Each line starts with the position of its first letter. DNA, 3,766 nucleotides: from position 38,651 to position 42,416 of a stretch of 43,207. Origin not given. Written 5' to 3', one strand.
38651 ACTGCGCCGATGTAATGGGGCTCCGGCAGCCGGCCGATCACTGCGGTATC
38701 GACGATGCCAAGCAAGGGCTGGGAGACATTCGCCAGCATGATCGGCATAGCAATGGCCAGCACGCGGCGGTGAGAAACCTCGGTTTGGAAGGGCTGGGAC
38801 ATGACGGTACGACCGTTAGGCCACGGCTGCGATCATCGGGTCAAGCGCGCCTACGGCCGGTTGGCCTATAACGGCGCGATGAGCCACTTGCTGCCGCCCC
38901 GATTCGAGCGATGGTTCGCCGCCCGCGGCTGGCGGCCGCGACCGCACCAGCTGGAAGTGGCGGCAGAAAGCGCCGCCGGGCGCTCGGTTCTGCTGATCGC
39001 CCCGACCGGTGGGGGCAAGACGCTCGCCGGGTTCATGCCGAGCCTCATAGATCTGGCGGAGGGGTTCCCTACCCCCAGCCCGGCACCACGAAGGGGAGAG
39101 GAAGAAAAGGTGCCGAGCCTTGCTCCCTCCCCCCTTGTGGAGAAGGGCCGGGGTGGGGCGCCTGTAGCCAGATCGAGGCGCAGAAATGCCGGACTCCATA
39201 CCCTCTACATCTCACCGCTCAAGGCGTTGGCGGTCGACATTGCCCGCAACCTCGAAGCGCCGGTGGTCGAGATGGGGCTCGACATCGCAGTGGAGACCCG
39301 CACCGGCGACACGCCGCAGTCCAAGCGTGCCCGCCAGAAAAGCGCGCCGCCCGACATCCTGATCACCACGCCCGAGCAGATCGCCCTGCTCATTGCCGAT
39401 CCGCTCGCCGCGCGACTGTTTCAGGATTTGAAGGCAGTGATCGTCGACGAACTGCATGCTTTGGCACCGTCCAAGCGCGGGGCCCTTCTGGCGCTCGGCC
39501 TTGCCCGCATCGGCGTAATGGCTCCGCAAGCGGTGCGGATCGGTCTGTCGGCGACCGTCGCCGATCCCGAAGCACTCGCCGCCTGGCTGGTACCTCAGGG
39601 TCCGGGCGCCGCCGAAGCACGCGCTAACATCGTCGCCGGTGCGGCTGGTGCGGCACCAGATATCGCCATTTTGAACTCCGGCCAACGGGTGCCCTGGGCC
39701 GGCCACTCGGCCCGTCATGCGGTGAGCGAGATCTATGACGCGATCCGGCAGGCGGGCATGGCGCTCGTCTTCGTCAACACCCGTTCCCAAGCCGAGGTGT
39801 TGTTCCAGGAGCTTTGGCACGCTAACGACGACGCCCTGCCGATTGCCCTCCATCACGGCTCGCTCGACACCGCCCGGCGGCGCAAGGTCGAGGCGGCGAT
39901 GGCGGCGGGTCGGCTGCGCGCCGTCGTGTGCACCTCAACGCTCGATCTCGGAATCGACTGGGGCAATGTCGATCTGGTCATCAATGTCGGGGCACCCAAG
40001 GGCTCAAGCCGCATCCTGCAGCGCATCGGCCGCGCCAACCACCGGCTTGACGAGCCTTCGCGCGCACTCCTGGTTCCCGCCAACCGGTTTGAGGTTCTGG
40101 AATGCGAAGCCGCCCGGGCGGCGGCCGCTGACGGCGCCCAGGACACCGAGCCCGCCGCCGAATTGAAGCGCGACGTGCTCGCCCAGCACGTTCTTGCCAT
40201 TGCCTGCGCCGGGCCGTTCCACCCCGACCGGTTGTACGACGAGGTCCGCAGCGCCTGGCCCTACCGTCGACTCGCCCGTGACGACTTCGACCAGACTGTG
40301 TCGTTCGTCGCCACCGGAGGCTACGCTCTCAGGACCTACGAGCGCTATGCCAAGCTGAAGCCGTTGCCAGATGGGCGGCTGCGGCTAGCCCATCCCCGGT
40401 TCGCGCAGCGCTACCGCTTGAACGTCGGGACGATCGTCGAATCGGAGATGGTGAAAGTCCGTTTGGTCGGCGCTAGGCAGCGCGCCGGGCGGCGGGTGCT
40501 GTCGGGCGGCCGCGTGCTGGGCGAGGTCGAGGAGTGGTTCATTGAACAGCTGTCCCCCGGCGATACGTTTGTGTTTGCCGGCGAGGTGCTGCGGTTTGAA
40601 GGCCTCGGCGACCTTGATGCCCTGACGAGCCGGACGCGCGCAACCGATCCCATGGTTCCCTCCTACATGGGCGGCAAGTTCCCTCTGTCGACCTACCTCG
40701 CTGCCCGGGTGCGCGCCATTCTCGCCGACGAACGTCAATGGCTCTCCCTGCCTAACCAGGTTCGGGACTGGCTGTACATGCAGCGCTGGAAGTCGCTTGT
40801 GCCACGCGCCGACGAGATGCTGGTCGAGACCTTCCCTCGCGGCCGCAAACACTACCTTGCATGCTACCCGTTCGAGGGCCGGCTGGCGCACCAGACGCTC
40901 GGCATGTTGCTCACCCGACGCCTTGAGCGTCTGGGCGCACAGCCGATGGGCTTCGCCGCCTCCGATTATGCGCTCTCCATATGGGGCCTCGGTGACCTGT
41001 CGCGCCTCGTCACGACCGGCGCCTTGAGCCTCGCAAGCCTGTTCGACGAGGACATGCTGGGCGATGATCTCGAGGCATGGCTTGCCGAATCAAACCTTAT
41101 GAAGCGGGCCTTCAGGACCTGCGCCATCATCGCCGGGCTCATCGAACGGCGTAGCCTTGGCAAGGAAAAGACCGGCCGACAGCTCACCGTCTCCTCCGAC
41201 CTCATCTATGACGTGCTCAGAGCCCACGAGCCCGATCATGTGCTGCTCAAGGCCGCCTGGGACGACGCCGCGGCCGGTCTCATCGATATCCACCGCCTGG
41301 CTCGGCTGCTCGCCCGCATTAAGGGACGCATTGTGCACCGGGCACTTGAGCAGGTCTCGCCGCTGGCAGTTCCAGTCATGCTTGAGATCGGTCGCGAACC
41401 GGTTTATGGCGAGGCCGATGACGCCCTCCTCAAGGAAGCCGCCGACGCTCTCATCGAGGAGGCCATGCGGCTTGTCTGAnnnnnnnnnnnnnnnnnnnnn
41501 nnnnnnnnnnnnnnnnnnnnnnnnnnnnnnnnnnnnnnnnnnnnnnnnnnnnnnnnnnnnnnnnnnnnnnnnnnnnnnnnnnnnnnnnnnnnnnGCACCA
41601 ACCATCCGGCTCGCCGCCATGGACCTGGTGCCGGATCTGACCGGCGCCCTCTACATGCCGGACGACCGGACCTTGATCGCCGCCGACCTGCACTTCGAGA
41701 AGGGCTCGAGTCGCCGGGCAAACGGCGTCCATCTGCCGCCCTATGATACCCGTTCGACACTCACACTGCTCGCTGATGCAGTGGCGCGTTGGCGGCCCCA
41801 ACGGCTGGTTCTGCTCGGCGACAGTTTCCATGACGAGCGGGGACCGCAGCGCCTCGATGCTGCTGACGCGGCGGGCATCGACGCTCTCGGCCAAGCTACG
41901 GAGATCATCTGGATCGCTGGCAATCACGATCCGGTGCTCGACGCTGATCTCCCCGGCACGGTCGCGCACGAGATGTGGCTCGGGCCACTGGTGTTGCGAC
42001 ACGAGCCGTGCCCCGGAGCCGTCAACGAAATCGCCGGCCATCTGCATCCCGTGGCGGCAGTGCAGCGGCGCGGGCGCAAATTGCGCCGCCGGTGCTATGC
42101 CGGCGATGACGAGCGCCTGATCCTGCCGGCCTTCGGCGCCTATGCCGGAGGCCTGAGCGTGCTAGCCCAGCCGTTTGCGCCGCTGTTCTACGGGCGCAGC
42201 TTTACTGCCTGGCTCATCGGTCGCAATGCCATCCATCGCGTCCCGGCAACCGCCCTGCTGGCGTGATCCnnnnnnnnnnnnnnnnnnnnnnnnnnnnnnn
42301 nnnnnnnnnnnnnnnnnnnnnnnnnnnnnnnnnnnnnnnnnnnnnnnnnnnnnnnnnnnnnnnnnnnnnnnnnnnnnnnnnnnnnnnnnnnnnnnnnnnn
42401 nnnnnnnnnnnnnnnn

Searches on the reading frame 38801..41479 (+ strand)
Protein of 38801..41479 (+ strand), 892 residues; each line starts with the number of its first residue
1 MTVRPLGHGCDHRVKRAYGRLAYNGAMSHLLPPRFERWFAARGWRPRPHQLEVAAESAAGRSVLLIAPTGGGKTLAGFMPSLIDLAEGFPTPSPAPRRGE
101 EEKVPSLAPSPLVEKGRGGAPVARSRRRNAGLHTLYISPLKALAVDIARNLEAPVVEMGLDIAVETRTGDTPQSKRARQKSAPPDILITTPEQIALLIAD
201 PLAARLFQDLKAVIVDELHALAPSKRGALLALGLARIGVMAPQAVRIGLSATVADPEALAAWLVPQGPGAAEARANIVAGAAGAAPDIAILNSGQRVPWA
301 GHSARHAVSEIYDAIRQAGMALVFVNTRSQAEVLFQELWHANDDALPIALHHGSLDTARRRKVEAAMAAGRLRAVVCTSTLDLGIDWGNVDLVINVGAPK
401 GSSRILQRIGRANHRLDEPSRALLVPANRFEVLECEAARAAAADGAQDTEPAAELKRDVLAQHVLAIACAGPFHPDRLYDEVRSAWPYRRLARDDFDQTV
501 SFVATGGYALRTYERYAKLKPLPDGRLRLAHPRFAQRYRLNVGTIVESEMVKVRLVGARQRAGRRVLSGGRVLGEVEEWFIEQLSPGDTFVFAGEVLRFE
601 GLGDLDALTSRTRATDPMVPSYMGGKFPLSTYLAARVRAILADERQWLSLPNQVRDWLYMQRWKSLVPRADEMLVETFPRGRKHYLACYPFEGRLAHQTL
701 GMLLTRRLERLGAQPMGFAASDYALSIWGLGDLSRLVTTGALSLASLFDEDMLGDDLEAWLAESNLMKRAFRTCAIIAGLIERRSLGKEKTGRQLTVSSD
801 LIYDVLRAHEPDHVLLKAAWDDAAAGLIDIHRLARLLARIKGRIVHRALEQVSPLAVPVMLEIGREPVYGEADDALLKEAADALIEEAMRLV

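Call 10: search_protein_families(library=pfam, proteins=[window:38801-41479:+])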
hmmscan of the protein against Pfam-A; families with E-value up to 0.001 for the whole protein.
window:38801-41479:+ (892 aa): 5 families
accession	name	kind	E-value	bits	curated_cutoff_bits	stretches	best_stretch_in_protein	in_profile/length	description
PF08494.16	DEAD_assoc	-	3.9e-53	180.6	23.5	1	667-856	1-191/191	DEAD/H associated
PF19306.5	WH_Lhr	-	4.5e-39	133.9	27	1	449-613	10-162/168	Large helicase-related protein, winged helix domain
PF00270.35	DEAD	-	9.2e-25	87.7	26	1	47-254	1-161/167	DEAD/DEAH box helicase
PF00271.37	Helicase_C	-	3.6e-17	63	23.5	1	312-412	10-106/110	Helicase conserved C-terminal domain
PF22590.2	Cas3-like_C_2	-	0.00011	22.9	27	0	318-413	2-102/106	CRISPR-associated nuclease/helicase Cas3, C-terminal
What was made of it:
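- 38801..41479 (+): lhr (ligase-associated DNA-damage-response DEXH helicase); the likely start is 38879. Pfam (call 10).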

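Call 44: find_homologous_proteins(query=window:38801-41479:+, max_evalue=1e-50)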
Query window:38801-41479:+ (892 aa): 8000 proteins with E <= 1e-50 among 8000 candidates; the best 120 are listed.
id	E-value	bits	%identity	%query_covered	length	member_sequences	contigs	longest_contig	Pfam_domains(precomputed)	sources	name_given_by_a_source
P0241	0.0e+0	1980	100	100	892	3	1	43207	PF00270.36,PF00271.38,PF19306.6,PF08494.17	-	-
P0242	0.0e+0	1585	84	97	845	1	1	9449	PF00270.36,PF00271.38,PF19306.6,PF08494.17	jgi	jgi:ATP-dependent helicase Lhr and Lhr-like helicase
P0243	0.0e+0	1572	84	97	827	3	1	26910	PF00270.36,PF00271.38,PF19306.6,PF08494.17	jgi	jgi:ATP-dependent helicase Lhr and Lhr-like helicase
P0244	0.0e+0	1563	83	97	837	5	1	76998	PF00270.36,PF00271.38,PF19306.6,PF08494.17,PF04851.22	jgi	jgi:ATP-dependent helicase Lhr and Lhr-like helicase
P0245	0.0e+0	1381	73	97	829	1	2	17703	PF00270.36,PF00271.38,PF19306.6,PF08494.17,PF04851.22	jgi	-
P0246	0.0e+0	1366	72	98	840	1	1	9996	PF00270.36,PF00271.38,PF19306.6,PF08494.17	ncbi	-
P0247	0.0e+0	1331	71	97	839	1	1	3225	PF00270.36,PF00271.38,PF19306.6,PF08494.17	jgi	jgi:ATP-dependent Lhr-like helicase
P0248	0.0e+0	1331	69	97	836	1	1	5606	PF00270.36,PF00271.38,PF19306.6,PF08494.17,PF04851.22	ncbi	-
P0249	0.0e+0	1328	70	97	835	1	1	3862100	PF00270.36,PF00271.38,PF19306.6,PF08494.17,PF04851.22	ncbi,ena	-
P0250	0.0e+0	1324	69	97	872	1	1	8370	PF00270.36,PF00271.38,PF19306.6,PF08494.17,PF04851.22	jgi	jgi:ATP-dependent Lhr-like helicase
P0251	0.0e+0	1324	70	97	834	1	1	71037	PF00270.36,PF00271.38,PF19306.6,PF08494.17,PF04851.22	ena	-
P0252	0.0e+0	1321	71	97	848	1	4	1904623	PF00270.36,PF00271.38,PF19306.6,PF08494.17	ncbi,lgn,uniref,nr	ncbi:ligase-associated DNA damage response DEXH box helicase [Rhodoligotrophos defluvii]|uniref:liga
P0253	0.0e+0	1316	71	97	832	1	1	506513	PF00270.36,PF00271.38,PF19306.6,PF08494.17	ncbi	ncbi:MAG: ligase-associated DNA damage response DEXH box helicase [Hyphomicrobiales bacterium]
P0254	0.0e+0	1315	71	96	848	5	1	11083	PF00270.36,PF00271.38,PF19306.6,PF08494.17,PF04851.22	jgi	jgi:ATP-dependent helicase Lhr and Lhr-like helicase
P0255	0.0e+0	1313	69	97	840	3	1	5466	PF00270.36,PF00271.38,PF19306.6,PF08494.17,PF04851.22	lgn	-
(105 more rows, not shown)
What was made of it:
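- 38801..41479 (+): Names given to homologues (call 44).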

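Call 71: find_encoding_contigs(protein=P0244, flank=10000, max_places=1)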
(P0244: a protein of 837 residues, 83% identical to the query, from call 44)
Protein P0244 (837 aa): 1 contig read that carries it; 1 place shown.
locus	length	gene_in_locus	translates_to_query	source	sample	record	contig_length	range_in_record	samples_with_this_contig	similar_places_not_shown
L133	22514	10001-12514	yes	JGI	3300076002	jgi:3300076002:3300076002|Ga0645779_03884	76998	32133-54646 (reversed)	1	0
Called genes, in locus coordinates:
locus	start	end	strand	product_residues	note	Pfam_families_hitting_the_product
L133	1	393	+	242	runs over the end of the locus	PF01243:PNPOx_N, PF13883:CREG_beta-barrel, PF10615:DUF2470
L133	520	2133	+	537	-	PF01293:PEPCK_ATP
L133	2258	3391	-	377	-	PF06559:DCD_N, PF22769:DCD, PF22569:DCD_C, PF22769:DCD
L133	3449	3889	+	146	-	PF04379:DUF525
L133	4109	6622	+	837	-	PF01266:DAO, PF13738:Pyr_redox_3 (faint), PF16350:FAO_M, PF01571:GCV_T, PF08669:GCV_T_C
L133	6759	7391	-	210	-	PF00717:Peptidase_S24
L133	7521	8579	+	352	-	PF01180:DHO_dh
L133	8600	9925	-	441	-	PF01554:MatE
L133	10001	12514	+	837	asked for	PF00270:DEAD, PF04851:ResIII (weak), PF00271:Helicase_C, PF19306:WHD_Lhr, PF08494:DEAD_assoc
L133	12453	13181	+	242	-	-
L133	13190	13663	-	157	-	PF11911:DUF3429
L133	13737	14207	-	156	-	-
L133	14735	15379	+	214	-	PF18912:DZR_2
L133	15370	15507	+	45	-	-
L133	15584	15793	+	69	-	PF00462:Glutaredoxin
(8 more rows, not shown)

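Call 72: find_encoding_contigs(protein=P0243, flank=10000, max_places=1)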
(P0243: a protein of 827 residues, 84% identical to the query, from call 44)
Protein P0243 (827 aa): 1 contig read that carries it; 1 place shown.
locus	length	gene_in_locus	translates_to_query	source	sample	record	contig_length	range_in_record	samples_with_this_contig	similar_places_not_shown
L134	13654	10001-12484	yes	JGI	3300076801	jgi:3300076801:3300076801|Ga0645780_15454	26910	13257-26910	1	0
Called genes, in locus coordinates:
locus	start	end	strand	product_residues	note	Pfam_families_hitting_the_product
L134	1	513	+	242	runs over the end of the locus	PF13883:CREG_beta-barrel, PF01243:PNPOx_N, PF10615:DUF2470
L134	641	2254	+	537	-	PF01293:PEPCK_ATP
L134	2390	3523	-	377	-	PF06559:DCD_N, PF22769:DCD, PF22569:DCD_C, PF22769:DCD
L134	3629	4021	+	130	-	PF04379:DUF525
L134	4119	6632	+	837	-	PF01266:DAO, PF16350:FAO_M, PF01571:GCV_T, PF08669:GCV_T_C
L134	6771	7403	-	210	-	PF00717:Peptidase_S24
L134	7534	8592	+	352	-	PF01180:DHO_dh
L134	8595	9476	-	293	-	PF01554:MatE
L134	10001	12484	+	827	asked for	PF00270:DEAD, PF00271:Helicase_C, PF19306:WHD_Lhr, PF08494:DEAD_assoc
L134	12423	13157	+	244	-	-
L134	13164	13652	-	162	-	?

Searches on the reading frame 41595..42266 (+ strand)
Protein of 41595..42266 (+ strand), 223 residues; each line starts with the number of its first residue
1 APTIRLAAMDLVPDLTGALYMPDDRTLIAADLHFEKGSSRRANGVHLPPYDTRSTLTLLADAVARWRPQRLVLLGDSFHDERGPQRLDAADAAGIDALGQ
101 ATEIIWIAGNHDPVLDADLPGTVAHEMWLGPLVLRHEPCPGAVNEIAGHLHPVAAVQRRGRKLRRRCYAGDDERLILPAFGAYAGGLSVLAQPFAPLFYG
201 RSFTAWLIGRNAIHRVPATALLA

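Call 69: search_protein_families(library=ncbifam, proteins=[window:41595-42266:+], max_evalue=0.00001)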
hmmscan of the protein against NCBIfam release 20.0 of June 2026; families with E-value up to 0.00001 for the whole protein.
window:41595-42266:+ (223 aa): 2 families
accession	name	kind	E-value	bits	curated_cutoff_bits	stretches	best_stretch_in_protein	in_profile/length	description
TIGR04123.1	P_estr_lig_assc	hypoth_equivalog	1.8e-58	197.3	150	1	6-213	3-205/207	ligase-associated DNA damage response endonuclease PdeM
TIGR00024.1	SbcD_rel_arch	hypoth_equivalog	1.4e-08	34.7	115.2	1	25-204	16-200/224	putative phosphoesterase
